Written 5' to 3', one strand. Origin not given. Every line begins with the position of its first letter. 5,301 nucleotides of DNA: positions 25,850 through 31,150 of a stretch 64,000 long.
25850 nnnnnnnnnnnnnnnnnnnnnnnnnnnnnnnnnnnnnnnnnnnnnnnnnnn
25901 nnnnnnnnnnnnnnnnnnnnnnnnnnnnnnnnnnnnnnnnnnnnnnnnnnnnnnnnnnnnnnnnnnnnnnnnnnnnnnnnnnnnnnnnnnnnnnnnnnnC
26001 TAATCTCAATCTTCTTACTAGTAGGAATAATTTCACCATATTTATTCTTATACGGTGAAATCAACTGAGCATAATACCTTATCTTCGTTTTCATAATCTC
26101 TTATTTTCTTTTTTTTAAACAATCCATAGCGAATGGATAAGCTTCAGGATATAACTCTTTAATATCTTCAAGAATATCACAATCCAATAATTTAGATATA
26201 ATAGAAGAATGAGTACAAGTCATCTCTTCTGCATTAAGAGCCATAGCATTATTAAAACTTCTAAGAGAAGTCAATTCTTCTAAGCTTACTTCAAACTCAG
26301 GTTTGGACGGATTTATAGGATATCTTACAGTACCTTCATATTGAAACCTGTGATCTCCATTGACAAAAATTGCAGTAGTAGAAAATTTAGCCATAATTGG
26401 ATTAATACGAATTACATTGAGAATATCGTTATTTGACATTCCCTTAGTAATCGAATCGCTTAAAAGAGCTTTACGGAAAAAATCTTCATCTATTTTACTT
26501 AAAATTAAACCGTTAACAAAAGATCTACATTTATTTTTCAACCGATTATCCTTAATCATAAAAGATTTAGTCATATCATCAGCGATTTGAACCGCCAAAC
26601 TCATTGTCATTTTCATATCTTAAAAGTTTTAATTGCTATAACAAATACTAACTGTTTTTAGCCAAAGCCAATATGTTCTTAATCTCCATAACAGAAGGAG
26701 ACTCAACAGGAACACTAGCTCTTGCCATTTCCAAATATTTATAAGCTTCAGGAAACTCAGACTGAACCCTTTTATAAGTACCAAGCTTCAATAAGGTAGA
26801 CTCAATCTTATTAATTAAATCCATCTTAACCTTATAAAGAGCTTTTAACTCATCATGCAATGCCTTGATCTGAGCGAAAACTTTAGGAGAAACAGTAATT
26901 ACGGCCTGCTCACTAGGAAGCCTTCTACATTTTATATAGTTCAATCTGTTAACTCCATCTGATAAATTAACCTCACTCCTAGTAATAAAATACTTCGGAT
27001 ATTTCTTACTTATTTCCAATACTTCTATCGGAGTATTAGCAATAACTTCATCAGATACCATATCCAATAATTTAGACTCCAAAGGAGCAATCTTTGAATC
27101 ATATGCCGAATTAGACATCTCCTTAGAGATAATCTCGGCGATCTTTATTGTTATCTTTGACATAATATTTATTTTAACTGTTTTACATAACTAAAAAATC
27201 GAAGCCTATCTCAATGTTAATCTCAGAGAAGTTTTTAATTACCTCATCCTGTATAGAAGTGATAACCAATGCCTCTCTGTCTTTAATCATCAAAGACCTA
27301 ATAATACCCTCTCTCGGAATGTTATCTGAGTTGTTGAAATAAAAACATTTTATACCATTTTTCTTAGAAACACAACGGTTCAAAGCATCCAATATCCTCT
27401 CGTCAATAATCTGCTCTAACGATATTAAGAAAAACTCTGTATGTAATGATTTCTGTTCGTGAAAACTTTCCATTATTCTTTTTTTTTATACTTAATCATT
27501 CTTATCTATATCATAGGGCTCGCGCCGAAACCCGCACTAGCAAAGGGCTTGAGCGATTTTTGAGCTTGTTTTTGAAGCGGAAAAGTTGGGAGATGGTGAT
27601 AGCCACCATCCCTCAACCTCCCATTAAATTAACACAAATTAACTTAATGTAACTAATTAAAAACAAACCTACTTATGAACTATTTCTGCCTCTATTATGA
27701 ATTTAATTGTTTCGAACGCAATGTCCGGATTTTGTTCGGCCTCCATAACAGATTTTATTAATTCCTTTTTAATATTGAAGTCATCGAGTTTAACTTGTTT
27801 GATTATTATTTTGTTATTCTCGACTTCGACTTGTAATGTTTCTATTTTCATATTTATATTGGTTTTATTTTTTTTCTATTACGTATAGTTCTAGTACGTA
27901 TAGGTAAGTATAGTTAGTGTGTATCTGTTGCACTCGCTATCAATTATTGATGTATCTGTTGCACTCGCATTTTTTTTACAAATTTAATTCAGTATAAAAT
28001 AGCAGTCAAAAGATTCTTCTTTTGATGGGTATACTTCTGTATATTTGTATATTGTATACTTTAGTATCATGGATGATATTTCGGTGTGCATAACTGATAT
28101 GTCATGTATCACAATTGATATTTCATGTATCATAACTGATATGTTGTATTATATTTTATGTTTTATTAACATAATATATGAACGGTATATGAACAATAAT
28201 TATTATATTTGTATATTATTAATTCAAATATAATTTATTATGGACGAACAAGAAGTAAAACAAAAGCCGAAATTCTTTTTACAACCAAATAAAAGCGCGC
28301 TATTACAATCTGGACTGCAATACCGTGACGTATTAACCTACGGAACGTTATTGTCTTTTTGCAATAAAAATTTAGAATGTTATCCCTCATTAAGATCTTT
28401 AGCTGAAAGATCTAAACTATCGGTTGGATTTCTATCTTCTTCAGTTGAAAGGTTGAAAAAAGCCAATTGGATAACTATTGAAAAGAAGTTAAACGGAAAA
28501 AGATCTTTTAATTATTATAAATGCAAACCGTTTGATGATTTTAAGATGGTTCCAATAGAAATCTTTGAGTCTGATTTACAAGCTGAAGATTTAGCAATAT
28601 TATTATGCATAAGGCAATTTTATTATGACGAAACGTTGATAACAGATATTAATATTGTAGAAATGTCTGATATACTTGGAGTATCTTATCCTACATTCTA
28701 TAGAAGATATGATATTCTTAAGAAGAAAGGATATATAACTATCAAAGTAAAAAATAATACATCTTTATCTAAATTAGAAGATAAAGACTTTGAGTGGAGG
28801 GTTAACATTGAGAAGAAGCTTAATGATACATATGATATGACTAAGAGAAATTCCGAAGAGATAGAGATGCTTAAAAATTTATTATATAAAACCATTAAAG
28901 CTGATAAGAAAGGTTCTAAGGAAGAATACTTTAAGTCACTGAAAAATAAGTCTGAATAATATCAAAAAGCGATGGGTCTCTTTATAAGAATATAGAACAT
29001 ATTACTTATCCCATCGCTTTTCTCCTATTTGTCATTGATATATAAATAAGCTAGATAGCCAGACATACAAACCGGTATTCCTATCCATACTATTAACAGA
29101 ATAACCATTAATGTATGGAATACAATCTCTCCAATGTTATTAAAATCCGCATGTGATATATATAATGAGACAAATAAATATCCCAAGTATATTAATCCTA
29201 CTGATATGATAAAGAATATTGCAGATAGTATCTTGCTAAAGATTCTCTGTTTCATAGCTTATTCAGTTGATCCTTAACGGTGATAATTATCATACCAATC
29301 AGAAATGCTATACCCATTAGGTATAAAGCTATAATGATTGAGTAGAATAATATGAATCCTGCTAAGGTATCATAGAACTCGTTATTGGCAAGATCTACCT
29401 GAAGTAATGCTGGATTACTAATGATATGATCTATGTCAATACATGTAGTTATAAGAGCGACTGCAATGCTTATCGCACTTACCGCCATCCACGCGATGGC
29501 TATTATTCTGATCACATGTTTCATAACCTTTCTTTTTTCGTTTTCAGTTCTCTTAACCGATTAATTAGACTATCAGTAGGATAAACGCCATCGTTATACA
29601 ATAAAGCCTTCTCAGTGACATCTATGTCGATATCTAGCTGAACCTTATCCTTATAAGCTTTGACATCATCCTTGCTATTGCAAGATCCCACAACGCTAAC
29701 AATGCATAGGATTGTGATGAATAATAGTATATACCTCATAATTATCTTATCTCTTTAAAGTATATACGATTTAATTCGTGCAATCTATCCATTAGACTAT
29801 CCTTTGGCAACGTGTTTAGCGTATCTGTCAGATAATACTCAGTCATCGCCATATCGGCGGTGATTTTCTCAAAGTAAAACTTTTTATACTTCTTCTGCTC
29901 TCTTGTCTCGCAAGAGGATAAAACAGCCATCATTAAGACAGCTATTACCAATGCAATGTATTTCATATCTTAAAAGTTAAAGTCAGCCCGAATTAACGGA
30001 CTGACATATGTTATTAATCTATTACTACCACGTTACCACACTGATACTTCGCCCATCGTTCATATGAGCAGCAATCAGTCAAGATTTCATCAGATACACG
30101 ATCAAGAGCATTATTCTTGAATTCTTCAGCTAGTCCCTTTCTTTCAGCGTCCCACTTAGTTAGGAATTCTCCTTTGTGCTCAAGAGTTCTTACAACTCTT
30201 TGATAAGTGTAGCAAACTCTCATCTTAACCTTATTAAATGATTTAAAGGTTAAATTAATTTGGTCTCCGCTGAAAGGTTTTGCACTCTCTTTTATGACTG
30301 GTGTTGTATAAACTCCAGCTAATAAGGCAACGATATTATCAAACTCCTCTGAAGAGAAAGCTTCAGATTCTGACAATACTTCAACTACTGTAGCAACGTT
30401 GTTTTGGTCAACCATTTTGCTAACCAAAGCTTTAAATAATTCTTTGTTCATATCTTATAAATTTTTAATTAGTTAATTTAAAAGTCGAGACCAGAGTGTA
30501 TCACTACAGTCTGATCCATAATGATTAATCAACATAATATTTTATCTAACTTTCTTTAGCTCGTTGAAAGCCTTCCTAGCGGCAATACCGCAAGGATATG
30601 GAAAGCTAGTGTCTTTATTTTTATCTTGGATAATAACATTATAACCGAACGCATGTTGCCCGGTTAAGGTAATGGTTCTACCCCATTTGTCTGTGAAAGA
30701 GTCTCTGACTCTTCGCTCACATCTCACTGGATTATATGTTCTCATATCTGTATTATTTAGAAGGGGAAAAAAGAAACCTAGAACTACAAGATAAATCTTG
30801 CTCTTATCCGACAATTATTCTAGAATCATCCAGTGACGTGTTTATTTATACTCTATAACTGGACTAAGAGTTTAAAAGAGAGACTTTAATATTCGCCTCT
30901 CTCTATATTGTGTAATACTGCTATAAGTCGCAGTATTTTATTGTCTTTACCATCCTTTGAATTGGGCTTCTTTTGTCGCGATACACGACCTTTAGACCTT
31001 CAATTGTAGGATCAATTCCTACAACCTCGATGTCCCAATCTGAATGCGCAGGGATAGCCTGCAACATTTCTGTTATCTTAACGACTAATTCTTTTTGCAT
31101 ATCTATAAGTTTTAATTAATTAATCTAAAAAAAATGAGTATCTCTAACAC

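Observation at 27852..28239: Origin-like divergent intergenic region: 18-bp direct repeats, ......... pair and four 21-bp-phased TGATAT iterons next to a double-wHTH protein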

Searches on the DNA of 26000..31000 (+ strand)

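Call 6: search_dna_similar(query=window:26000-31000:+, collection=phages, mode=near)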
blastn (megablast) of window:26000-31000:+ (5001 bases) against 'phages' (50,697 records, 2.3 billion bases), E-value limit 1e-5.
No match.

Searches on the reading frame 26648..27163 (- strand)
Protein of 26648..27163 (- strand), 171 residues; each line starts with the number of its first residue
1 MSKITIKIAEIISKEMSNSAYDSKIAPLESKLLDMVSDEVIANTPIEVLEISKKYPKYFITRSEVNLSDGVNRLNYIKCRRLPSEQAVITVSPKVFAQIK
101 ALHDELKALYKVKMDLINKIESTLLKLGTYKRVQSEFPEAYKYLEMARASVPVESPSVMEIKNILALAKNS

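Call 9: search_protein_families(library=pfam, proteins=[window:26648-27163:-], max_evalue=0.1)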
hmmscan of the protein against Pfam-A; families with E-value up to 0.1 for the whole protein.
window:26648-27163:- (171 aa): 1 family
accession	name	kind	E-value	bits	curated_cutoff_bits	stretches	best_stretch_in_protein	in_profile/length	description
PF18757.6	Nmad5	-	0.0072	16.8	27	1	86-155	122-191/206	Nucleotide modification associated domain 5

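Call 10: search_protein_families(library=phrogs, proteins=[window:26648-27163:-], max_evalue=0.1)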
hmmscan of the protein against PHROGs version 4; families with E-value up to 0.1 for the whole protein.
window:26648-27163:- (171 aa): 1 family
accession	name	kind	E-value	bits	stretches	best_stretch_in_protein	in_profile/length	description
phrog_14577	-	unknown function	0.015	16.4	1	74-105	36-67/71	-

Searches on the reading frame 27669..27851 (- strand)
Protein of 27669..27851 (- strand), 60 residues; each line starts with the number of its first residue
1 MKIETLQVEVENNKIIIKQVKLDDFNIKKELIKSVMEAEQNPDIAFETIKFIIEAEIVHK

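Call 9: search_protein_families(library=pfam, proteins=[window:27669-27851:-], max_evalue=0.1)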
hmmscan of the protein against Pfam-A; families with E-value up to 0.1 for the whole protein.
window:27669-27851:- (60 aa): 0 families

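Call 10: search_protein_families(library=phrogs, proteins=[window:27669-27851:-], max_evalue=0.1)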
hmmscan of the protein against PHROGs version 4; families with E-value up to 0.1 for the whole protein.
window:27669-27851:- (60 aa): 2 families
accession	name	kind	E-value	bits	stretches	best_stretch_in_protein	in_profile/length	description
phrog_38763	-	unknown function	0.06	14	1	8-52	23-65/127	-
phrog_27089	-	unknown function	0.081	13.9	1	11-57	11-56/87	-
